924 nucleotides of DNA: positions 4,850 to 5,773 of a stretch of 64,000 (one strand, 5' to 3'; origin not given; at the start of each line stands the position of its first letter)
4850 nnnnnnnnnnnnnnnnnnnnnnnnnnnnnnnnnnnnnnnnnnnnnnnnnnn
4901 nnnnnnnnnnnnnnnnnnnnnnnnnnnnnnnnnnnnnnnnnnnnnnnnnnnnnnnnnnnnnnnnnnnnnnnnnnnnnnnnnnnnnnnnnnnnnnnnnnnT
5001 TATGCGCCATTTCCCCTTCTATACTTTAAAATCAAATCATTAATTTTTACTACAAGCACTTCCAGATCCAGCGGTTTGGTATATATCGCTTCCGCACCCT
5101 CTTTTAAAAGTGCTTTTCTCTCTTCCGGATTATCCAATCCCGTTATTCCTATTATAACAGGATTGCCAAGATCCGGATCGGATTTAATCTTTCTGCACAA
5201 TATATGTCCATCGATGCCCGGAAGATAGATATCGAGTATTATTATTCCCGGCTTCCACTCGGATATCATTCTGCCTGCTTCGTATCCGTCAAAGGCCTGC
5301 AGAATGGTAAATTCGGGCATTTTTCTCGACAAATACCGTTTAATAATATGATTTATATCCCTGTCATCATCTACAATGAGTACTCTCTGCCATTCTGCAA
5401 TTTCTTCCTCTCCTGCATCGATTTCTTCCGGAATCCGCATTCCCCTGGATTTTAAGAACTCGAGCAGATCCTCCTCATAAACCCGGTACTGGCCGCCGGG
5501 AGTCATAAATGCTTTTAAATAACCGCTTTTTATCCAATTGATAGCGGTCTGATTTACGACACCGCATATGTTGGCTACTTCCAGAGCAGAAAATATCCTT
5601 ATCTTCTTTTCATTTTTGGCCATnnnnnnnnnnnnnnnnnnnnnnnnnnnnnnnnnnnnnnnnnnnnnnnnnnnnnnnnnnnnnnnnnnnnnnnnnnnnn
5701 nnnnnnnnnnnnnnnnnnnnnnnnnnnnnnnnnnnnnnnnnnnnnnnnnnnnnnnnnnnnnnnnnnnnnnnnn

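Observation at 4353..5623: Orphan operon: HTH-REC regulator, then a CheY-like REC protein, then acylphosphatase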

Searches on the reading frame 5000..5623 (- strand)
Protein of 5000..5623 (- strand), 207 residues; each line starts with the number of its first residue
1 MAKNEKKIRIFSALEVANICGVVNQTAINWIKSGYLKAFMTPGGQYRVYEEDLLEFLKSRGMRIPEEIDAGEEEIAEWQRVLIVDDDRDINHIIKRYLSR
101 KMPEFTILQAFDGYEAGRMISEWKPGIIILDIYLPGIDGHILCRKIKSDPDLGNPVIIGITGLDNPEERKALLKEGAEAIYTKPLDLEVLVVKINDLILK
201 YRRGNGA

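Call 3: search_protein_families(library=pfam, proteins=[window:5000-5623:-], max_evalue=0.01)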
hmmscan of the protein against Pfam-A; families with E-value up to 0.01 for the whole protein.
window:5000-5623:- (207 aa): 2 families
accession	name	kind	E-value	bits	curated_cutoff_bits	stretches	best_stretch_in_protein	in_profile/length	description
PF00072.30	Response_reg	-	3.3e-19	69.5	30.2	1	81-194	1-110/111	Response regulator receiver domain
PF12728.13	HTH_17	-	1.1e-09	38.8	27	1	15-60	6-50/51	Helix-turn-helix domain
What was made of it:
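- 5000..5623 (-): HTH_17 (winged helix, residues 10-59), linker, then a full receiver domain (77-206). This is a DNA-binding response regulator with reversed domain order. The phospho-acceptor is D131, with D85/D86, T161 and K183. Pfam (call 3).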

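Call 4: search_protein_families(library=ncbifam, proteins=[window:5000-5623:-], max_evalue=0.01)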
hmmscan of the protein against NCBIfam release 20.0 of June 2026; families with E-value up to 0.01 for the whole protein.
window:5000-5623:- (207 aa): 90 families (the best 25 are shown)
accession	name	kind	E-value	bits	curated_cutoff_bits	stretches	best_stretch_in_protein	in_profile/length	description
NF007135.0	PRK09581.1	equivalog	2.1e-19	69.7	474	1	80-197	4-119/457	PleD family two-component system response regulator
TIGR02875.1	spore_0_A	equivalog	4.9e-16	58.8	200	1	80-199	4-123/262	sporulation transcription factor Spo0A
TIGR02154.1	PhoB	equivalog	1e-15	57.7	296.2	1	79-198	3-120/226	phosphate regulon transcriptional regulator PhoB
NF040534.1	resp_reg_YycF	equivalog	2.4e-14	53.2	340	1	80-195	2-112/231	response regulator YycF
NF045944.1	ResRegRpaBCyano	equivalog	4.7e-14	52.3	330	1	82-199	1-113/229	response regulator transcription factor RpaB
NF007005.1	PRK09468.1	equivalog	1e-13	51.2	331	1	78-198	3-119/237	osmolarity response regulator transcription factor OmpR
NF008034.0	PRK10766.1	equivalog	5.2e-13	49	275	1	79-199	3-118/231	two-component system response regulator TorR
NF041733.1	resp_reg_CseB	equivalog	2e-12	47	350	1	80-199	2-116/228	two-component system response regulator CseB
NF033117.2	vanR_ACDEGLN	exception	2.3e-12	47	350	1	81-203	1-118/226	VanR-ABDEGLN family response regulator transcription factor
NF045717.1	DVU0259_DivK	exception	2.9e-12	46.8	160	1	79-198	3-116/117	DVU0259 family response regulator domain-containing protein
NF040689.1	MtrAB_MtrA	equivalog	2.9e-12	46.4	300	1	81-196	1-111/219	MtrAB system response regulator MtrA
NF038297.2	hybrid_HK_HrmK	equivalog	1.3e-11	43.9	725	1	74-191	486-601/607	hybrid histidine kinase/response regulator HrmK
NF012227.0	AdeR_RR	equivalog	1.6e-11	44.1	340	1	79-198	12-126/239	efflux system response regulator transcription factor AdeR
NF007977.0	PRK10701.1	equivalog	2.5e-11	43.5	330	1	79-192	2-110/241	two-component system response regulator RstA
NF008318.0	PRK11107.1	equivalog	9.5e-11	40.5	890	1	50-194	639-781/920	two-component sensor histidine kinase BarA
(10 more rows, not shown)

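Call 5: find_homologous_proteins(query=window:5000-5623:-, max_evalue=0.00001)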
Query window:5000-5623:- (207 aa): 2701 proteins with E <= 0.00001 among 3048 candidates; the best 120 are listed.
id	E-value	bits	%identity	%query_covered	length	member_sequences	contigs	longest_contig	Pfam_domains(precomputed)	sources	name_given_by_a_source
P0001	1.5e-130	451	98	100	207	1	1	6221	PF12728.14,PF00072.31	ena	-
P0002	2.7e-129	447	96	100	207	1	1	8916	PF12728.14,PF00072.31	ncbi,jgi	-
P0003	6.6e-127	439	95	100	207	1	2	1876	PF12728.14,PF00072.31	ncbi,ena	-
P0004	1.0e-120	419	90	100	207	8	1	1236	PF12728.14,PF00072.31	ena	-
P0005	3.7e-106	371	78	99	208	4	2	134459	PF12728.14,PF00072.31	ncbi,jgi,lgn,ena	-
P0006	4.0e-104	365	77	100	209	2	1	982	PF12728.14,PF00072.31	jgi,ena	-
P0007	9.9e-100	350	75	97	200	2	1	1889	PF12728.14,PF00072.31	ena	-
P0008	2.3e-90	320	68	100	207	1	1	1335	PF12728.14,PF00072.31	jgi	jgi:two-component system OmpR family response regulator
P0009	2.9e-90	319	69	99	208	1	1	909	PF12728.14,PF00072.31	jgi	jgi:two-component system OmpR family response regulator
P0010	2.7e-88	313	67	99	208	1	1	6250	PF12728.14,PF00072.31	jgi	jgi:excisionase family DNA binding protein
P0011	3.1e-88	313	67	100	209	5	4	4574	PF12728.14,PF00072.31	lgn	-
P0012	7.4e-88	312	65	99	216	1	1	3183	PF12728.14,PF00072.31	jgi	-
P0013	1.1e-87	311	67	99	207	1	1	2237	PF12728.14,PF00072.31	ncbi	-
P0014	1.2e-87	311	69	95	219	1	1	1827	PF12728.14,PF00072.31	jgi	jgi:two-component system, OmpR family, response regulator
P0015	1.2e-87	311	69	95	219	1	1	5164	PF12728.14,PF00072.31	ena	-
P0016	2.3e-87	310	68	95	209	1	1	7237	PF12728.14,PF00072.31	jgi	jgi:excisionase family DNA binding protein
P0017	3.3e-87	310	67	100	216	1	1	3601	PF12728.14,PF00072.31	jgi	jgi:CheY-like chemotaxis protein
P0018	3.8e-87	309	66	99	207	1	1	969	PF12728.14,PF00072.31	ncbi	-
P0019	5.1e-87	309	66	99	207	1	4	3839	PF12728.14,PF00072.31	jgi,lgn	jgi:excisionase family DNA binding protein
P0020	9.3e-87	308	69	95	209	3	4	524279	PF12728.14,PF00072.31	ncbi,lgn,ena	ncbi:MAG: response regulator [Spirochaetia bacterium]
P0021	1.3e-86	308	69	95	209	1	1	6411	PF12728.14,PF00072.31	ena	-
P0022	1.8e-86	307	69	95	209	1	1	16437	PF12728.14,PF00072.31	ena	-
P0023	2.2e-86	307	66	99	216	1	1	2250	PF12728.14,PF00072.31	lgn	-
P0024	2.6e-86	307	65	100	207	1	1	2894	PF12728.14,PF00072.31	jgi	jgi:two-component system OmpR family response regulator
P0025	2.6e-86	307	66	100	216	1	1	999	PF12728.14,PF00072.31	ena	-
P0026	5.7e-86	305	65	100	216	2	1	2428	PF12728.14,PF00072.31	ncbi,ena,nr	ncbi:MAG TPA: response regulator [Spirochaetia bacterium]|nr:response regulator [Spirochaetia bacter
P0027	8.0e-86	305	66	95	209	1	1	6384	PF12728.14,PF00072.31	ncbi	-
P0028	9.9e-86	305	64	100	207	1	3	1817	PF12728.14,PF00072.31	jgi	jgi:two-component system OmpR family response regulator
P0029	1.6e-85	304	65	97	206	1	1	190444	PF12728.14,PF00072.31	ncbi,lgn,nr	ncbi:MAG: response regulator [Spirochaetales bacterium]|nr:response regulator [Spirochaetales bacter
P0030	1.7e-85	304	65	100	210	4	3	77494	PF12728.14,PF00072.31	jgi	jgi:excisionase family DNA binding protein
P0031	1.7e-85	304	66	100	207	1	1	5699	PF12728.14,PF00072.31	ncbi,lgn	-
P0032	2.3e-85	304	65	99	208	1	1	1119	PF12728.14,PF00072.31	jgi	jgi:two-component system OmpR family response regulator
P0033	3.0e-85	303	67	95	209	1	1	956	PF12728.14,PF00072.31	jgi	-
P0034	3.4e-85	303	67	95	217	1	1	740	PF12728.14,PF00072.31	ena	-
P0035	3.7e-85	303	66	95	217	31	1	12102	PF12728.14,PF00072.31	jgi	jgi:two-component system OmpR family response regulator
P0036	4.6e-85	303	66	100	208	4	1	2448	PF12728.14,PF00072.31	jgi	jgi:two-component system OmpR family response regulator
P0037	4.7e-85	302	64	100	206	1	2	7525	PF12728.14,PF00072.31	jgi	jgi:two-component system OmpR family response regulator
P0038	6.4e-85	302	64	100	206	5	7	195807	PF12728.14,PF00072.31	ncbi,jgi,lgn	jgi:two-component system OmpR family response regulator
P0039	8.6e-85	302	67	95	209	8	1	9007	PF12728.14,PF00072.31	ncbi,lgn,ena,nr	ncbi:MAG TPA: response regulator [Spirochaetia bacterium]|nr:response regulator [Spirochaetia bacter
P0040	8.6e-85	302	67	95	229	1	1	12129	PF12728.14,PF00072.31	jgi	jgi:two-component system, OmpR family, response regulator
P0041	9.2e-85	302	65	100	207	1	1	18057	PF12728.14,PF00072.31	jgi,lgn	jgi:two-component system, OmpR family, response regulator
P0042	9.7e-85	301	65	100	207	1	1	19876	PF12728.14,PF00072.31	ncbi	-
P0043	1.2e-84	301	64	100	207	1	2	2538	PF12728.14,PF00072.31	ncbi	-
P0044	1.6e-84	301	67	100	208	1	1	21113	PF12728.14,PF00072.31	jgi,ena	-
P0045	1.7e-84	301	63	100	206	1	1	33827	PF12728.14,PF00072.31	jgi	jgi:two-component system OmpR family response regulator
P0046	1.8e-84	301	63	100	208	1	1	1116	PF12728.14,PF00072.31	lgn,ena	-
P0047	2.1e-84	300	64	100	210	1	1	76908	PF12728.14,PF00072.31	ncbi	-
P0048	2.2e-84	300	66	100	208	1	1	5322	PF12728.14,PF00072.31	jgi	jgi:excisionase family DNA binding protein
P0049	2.6e-84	300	63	100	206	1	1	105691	PF12728.14,PF00072.31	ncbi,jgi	-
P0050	3.2e-84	300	63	100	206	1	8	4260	PF12728.14,PF00072.31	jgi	jgi:two-component system OmpR family response regulator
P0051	3.4e-84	300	68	95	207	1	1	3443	PF12728.14,PF00072.31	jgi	jgi:two-component system, OmpR family, response regulator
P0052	4.1e-84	299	64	100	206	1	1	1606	PF12728.14,PF00072.31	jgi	jgi:two-component system OmpR family response regulator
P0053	6.1e-84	299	67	95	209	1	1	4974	PF12728.14,PF00072.31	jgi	jgi:two-component system, OmpR family, response regulator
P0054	7.2e-84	299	67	100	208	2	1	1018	PF12728.14,PF00072.31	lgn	-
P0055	7.4e-84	299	66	95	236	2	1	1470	PF12728.14,PF00072.31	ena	-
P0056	9.2e-84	298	66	95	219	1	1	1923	PF12728.14,PF00072.31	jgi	jgi:excisionase family DNA binding protein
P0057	9.5e-84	298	65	95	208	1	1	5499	PF12728.14,PF00072.31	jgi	jgi:CheY-like chemotaxis protein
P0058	1.1e-83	298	69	95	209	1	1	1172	PF12728.14,PF00072.31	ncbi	-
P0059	1.2e-83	298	63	100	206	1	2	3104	PF12728.14,PF00072.31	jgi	jgi:two-component system OmpR family response regulator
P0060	1.4e-83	298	65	100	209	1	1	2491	PF12728.14,PF00072.31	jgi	jgi:two-component system OmpR family response regulator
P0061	1.9e-83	297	64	100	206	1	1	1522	PF12728.14,PF00072.31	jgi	jgi:two-component system OmpR family response regulator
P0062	2.1e-83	297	65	95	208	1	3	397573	PF12728.14,PF00072.31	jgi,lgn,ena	-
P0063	2.1e-83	297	65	95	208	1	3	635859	PF12728.14,PF00072.31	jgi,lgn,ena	-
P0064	2.5e-83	297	66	96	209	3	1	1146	PF12728.14,PF00072.31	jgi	-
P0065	3.8e-83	296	64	98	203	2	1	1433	PF12728.14,PF00072.31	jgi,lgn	jgi:CheY-like chemotaxis protein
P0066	4.3e-83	296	62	100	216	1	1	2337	PF12728.14,PF00072.31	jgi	-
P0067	5.6e-83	296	63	100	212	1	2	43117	PF12728.14,PF00072.31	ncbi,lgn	-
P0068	5.6e-83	296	66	95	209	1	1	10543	PF12728.14,PF00072.31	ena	-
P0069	6.0e-83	296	62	98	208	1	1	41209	PF12728.14,PF00072.31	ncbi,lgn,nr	ncbi:MAG: response regulator [Spirochaetales bacterium]|nr:response regulator [Spirochaetales bacter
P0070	6.2e-83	296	65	100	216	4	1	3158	PF12728.14,PF00072.31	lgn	-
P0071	6.9e-83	295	64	99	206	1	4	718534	PF12728.14,PF00072.31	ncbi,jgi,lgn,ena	jgi:two-component system OmpR family response regulator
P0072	7.9e-83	295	64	100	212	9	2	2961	PF12728.14,PF00072.31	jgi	-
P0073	8.6e-83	295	66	100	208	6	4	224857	PF12728.14,PF00072.31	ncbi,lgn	-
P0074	8.7e-83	295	67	95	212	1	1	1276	PF12728.14,PF00072.31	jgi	-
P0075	9.7e-83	295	66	96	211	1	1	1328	PF12728.14,PF00072.31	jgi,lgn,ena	-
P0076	1.1e-82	295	65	95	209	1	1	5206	PF12728.14,PF00072.31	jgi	-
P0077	1.2e-82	295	62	99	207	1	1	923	PF12728.14,PF00072.31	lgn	-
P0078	1.3e-82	295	63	98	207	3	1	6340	PF12728.14,PF00072.31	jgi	jgi:two-component system, OmpR family, response regulator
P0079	1.3e-82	295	65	95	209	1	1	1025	PF12728.14,PF00072.31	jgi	-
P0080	2.1e-82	294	63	100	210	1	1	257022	PF12728.14,PF00072.31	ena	-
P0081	2.1e-82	294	68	95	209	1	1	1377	PF12728.14,PF00072.31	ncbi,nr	ncbi:MAG TPA: response regulator [Spirochaetia bacterium]|nr:response regulator [Spirochaetia bacter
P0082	2.2e-82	294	67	95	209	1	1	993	PF12728.14,PF00072.31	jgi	jgi:two-component system OmpR family response regulator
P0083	2.3e-82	294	64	99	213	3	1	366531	PF12728.14,PF00072.31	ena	-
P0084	2.8e-82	293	63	96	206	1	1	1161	PF12728.14,PF00072.31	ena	-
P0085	3.1e-82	293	67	95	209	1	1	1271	PF12728.14,PF00072.31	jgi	jgi:two-component system, OmpR family, response regulator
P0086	3.4e-82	293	63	100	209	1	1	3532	PF12728.14,PF00072.31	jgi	jgi:two-component system, OmpR family, response regulator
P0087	4.2e-82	293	66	100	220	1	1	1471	PF12728.14,PF00072.31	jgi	jgi:two-component system OmpR family response regulator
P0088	4.5e-82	293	66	95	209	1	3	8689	PF12728.14,PF00072.31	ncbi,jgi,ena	-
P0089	4.7e-82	293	60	99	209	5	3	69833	PF12728.14,PF00072.31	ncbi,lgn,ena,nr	ncbi:MAG: histidine kinase [Treponema sp. RIFOXYC1_FULL_61_9]|nr:MAG: histidine kinase [Treponema sp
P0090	4.8e-82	293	62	99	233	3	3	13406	PF12728.14,PF00072.31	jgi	jgi:two-component system OmpR family response regulator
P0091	5.6e-82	292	68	95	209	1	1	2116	PF12728.14,PF00072.31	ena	-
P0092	5.6e-82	292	67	95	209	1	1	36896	PF12728.14,PF00072.31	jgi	jgi:excisionase family DNA binding protein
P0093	5.8e-82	292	67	95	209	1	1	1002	PF12728.14,PF00072.31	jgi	jgi:two-component system, OmpR family, response regulator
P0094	6.9e-82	292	66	100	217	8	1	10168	PF12728.14,PF00072.31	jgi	jgi:two-component system OmpR family response regulator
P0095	7.0e-82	292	67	95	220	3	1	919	PF12728.14,PF00072.31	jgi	jgi:two-component system, OmpR family, response regulator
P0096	8.3e-82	292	66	100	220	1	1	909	PF12728.14,PF00072.31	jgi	jgi:two-component system OmpR family response regulator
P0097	9.6e-82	292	64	96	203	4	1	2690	PF12728.14,PF00072.31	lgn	-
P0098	9.8e-82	292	65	100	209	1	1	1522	PF12728.14,PF00072.31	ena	-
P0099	1.0e-81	292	61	100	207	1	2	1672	PF12728.14,PF00072.31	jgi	jgi:two-component system, OmpR family, response regulator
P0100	1.0e-81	292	66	95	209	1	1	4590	PF12728.14,PF00072.31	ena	-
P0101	1.1e-81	292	67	95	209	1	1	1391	PF12728.14,PF00072.31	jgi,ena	-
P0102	1.1e-81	292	66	95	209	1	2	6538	PF12728.14,PF00072.31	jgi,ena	-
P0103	1.3e-81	291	68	95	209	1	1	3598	PF12728.14,PF00072.31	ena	-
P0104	1.4e-81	291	67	94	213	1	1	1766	PF12728.14,PF00072.31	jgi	jgi:two-component system, OmpR family, response regulator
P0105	1.5e-81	291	60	100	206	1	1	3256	PF12728.14,PF00072.31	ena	-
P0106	1.5e-81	291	66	90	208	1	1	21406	PF12728.14,PF00072.31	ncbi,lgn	-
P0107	1.6e-81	291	65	96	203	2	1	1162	PF12728.14,PF00072.31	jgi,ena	-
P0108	2.0e-81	291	64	95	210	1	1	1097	PF12728.14,PF00072.31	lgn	-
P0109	2.1e-81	291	65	95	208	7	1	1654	PF12728.14,PF00072.31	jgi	-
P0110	2.1e-81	291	64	98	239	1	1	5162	PF12728.14,PF00072.31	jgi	jgi:excisionase family DNA binding protein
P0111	2.2e-81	291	67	95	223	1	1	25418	PF12728.14,PF00072.31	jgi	jgi:two-component system, OmpR family, response regulator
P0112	2.2e-81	290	61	99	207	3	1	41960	PF12728.14,PF00072.31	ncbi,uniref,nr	ncbi:response regulator [Gracilinema caldarium]|uniref:response regulator n=1 Tax=Gracilinema caldar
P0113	2.5e-81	290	64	100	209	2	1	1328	PF12728.14,PF00072.31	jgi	jgi:two-component system OmpR family response regulator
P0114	2.5e-81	290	65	98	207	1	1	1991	PF12728.14,PF00072.31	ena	-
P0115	2.5e-81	290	63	100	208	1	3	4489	PF12728.14,PF00072.31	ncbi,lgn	ncbi:MAG TPA: response regulator [Spirochaetia bacterium]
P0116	2.5e-81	290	60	99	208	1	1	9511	PF12728.14,PF00072.31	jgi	jgi:excisionase family DNA binding protein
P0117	2.8e-81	290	66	95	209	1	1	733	PF12728.14,PF00072.31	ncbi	-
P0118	2.9e-81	290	64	95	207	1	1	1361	PF12728.14,PF00072.31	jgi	jgi:two-component system OmpR family response regulator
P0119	2.9e-81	290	65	96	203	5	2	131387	PF12728.14,PF00072.31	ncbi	ncbi:MAG: response regulator [Spirochaetaceae bacterium]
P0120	2.9e-81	290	65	95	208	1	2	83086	PF12728.14,PF00072.31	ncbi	-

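Call 8: find_related_loci(query=A1, collection=genome_contigs, flank=6000)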
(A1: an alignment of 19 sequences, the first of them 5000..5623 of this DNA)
Query A1 (207 aa) in genome_contigs; peptide patterns used: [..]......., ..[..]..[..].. (x = any residue, [..] = any of these).
599 stretches matched a pattern (row limit reached: there are more); 519 encode a relative of the query (tblastn E <= 1e-3); the best 80 are kept; 80 distinct loci.
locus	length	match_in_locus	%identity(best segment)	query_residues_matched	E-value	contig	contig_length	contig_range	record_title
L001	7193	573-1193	96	1-207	8e-133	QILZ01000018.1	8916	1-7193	MAG: Spirochaetales bacterium isolate SZUA-6 Ga0063293_10009432, whole genome shotgun sequence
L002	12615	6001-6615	78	1-205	3e-110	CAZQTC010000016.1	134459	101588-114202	MAG TPA_asm: uncultured Spirochaetales bacterium isolate binchicken_co219_179 genome assembly, contig: k141_215208, whol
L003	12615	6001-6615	78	1-206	3e-102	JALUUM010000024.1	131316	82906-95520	MAG: Spirochaetales bacterium isolate 128-326_metabat1_scaf2bin.014 128-326_scaffold_27_c1, whole genome shotgun sequenc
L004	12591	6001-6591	68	1-197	7e-92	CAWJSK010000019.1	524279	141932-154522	MAG: uncultured Spirochaetota bacterium isolate MFD01231.bin.2.51 genome assembly, contig: contig_6131, whole genome sho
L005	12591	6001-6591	66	1-197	7e-92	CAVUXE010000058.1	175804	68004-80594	MAG: uncultured Spirochaetota bacterium isolate MFD04492.bin.2.86 genome assembly, contig: contig_41163, whole genome sh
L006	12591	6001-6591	66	1-197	5e-91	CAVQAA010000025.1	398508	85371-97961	MAG: uncultured Spirochaetota bacterium isolate MFD03726.bin.2.143 genome assembly, contig: contig_95911, whole genome s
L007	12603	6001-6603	65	1-201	7e-91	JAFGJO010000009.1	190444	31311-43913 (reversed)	MAG: Spirochaetales bacterium isolate Zod_Metabat.281 k87_2174883, whole genome shotgun sequence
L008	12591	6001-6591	66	1-197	2e-90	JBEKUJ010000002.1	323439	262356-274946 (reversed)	MAG: Spirochaetia bacterium isolate SPRUCE 579 SPRUCE_579_2, whole genome shotgun sequence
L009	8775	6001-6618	63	1-206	8e-90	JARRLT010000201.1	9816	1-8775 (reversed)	MAG: Promethearchaeota archaeon isolate Spart_079_MAG scaffold_6889, whole genome shotgun sequence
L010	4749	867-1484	64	1-206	5e-88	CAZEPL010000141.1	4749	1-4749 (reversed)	MAG TPA_asm: uncultured Spirochaetaceae bacterium isolate binchicken_co228_579 genome assembly, contig: NODE_30628_lengt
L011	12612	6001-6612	64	1-204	7e-88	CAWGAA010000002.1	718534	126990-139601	MAG: uncultured Spirochaetota bacterium isolate MFD04408.bin.1.18 genome assembly, contig: contig_25413, whole genome sh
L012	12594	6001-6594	64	1-198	3e-87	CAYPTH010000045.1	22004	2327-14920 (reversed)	MAG TPA_asm: uncultured Spirochaetaceae bacterium isolate binchicken_co8_361 genome assembly, contig: NODE_3693_length_2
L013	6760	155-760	62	1-202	2e-87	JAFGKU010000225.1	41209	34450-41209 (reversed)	MAG: Spirochaetales bacterium isolate Zod_Metabat.353 k87_13632055, whole genome shotgun sequence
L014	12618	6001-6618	63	1-206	7e-87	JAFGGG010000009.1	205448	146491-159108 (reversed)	MAG: Spirochaetales bacterium isolate Zod_Metabat.1377 k87_1638083, whole genome shotgun sequence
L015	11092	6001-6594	65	1-198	4e-87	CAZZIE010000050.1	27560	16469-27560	MAG TPA_asm: uncultured Spirochaetaceae bacterium isolate SRP332253_co1_106 genome assembly, contig: NODE_2546_length_27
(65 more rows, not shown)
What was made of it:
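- Genome set (best 80 of at least 519 species relatives, call 8):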

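Call 12: search_solved_structures(query=window:5000-5623:-, max_evalue=0.001, show_alignments=1)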
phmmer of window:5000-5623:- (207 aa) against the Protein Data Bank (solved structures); distinct sequences matched with E-value up to 0.001: 193 (the best 60 are shown).
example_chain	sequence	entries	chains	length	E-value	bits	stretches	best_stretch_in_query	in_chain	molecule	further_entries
3cnb_A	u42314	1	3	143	4.1e-17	65.8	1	81-199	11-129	DNA-binding response regulator, merR family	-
3lte_A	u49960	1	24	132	8.2e-16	61.5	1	77-199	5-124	Response regulator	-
9xzo_A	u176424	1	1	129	3.5e-15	59.5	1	80-198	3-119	De novo protein M1X0B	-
9g85_A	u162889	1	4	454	5.8e-15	58.8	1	80-197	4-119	Response regulator PleD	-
2wb4_A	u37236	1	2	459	6e-15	58.7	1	80-197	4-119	DIGUANYLATE CYCLASE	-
9g86_A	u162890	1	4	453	6.2e-15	58.7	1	80-197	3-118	Response regulator PleD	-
1w25_A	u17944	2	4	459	6.4e-15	58.6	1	80-197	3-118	STALKED-CELL DIFFERENTIATION CONTROLLING PROTEIN | RESPONSE REGULATOR PLED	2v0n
6ont_A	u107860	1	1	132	1.5e-12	50.9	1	78-199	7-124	Two-component response regulator 1452 receiver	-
3f6p_A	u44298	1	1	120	1.9e-12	50.6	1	80-194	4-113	Transcriptional regulatory protein yycF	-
2zwm_A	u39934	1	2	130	2e-12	50.5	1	80-195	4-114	Transcriptional regulatory protein yycF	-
3r0j_A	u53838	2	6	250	3.5e-12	49.7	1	76-205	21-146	POSSIBLE TWO COMPONENT SYSTEM RESPONSE TRANSCRIPTIONAL POSITIVE REGULATOR PHOP | Response regulator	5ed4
9ji3_J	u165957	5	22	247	3.5e-12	49.7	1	76-205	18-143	DNA-binding response regulator | Possible two component system response transcriptional positive regulator PhoP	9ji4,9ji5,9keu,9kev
3nnn_A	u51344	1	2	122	1.7e-11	47.4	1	80-199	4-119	DNA BINDING RESPONSE REGULATOR D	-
9dvt_R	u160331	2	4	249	3e-11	46.6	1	80-200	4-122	DNA-binding dual master transcriptional regulator RpaA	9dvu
6vbf_A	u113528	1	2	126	3e-11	46.6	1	78-198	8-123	Two-component regulatory system response regulator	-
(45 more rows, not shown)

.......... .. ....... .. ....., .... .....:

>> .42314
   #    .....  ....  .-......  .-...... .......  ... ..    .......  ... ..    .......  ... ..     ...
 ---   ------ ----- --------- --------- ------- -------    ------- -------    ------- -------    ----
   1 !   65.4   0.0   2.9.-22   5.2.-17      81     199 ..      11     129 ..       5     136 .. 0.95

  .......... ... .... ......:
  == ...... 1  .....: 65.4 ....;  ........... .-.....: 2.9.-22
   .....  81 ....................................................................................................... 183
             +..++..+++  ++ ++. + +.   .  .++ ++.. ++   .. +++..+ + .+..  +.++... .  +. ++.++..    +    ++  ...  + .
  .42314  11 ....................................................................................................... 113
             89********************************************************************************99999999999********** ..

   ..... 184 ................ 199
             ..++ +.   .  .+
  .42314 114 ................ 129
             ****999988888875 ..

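Call 27: find_encoding_contigs(protein=P0112, flank=10000, max_places=2)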
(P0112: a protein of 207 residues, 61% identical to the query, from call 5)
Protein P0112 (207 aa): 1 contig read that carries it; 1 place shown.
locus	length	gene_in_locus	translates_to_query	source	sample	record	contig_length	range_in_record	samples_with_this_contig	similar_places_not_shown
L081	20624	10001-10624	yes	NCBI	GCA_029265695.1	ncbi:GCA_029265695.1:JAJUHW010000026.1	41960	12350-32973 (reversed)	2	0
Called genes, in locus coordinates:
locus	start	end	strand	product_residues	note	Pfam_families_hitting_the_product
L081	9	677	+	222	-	-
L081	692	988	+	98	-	PF01985:CRS1_YhbY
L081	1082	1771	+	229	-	PF03548:LolA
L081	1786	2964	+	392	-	-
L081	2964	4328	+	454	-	PF00919:UPF0004, PF04055:Radical_SAM, PF18693:TRAM_2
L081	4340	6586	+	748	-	PF00580:UvrD-helicase, PF01443:Viral_helicase1 (faint), PF13245:AAA_19, PF13604:AAA_30 (faint), PF13361:UvrD_C, PF13538:UvrD_C_2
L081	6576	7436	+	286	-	-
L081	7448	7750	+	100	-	PF27420:TP_0679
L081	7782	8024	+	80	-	PF26391:MamI (weak)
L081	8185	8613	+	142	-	PF00572:Ribosomal_L13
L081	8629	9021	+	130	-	PF00380:Ribosomal_S9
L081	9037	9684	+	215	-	PF21982:RecX_HTH1 (weak)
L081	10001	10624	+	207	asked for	PF12728:HTH_17, PF00072:Response_reg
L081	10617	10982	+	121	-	PF00072:Response_reg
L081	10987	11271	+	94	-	PF00708:Acylphosphatase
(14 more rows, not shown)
